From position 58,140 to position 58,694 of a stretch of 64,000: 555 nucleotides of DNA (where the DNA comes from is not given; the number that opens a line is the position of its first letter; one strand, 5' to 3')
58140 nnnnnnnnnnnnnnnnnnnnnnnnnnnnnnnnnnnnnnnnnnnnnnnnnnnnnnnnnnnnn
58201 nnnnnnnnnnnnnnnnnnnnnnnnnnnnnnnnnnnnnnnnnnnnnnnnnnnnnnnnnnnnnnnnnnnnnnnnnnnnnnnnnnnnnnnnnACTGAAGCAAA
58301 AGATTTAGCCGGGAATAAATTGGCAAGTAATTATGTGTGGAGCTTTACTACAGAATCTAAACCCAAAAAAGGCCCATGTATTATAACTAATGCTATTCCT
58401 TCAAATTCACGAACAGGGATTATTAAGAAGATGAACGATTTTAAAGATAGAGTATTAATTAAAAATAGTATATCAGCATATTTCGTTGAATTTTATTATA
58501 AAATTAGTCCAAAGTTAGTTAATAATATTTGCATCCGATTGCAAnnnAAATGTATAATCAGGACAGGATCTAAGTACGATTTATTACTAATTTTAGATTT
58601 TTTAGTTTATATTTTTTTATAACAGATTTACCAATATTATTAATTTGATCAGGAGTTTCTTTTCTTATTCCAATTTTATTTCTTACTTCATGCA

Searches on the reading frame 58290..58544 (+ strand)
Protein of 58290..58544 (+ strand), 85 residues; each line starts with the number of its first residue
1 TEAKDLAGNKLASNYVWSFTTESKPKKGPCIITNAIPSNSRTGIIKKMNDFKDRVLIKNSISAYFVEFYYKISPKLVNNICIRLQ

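Call 35: search_protein_families(library=ncbifam, proteins=[window:58290-58544:+], max_evalue=1)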
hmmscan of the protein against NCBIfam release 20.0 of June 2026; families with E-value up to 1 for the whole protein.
window:58290-58544:+ (85 aa): 2 families
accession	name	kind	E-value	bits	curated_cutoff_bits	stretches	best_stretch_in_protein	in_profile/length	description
NF041770.1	CFI_box_CTERM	domain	2.4e-09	36.9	40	1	30-80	1-51/69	CFI-box-CTERM domain-containing protein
TIGR00195.1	exoDNase_III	equivalog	0.0091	15.6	182.55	1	13-70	50-106/254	exodeoxyribonuclease III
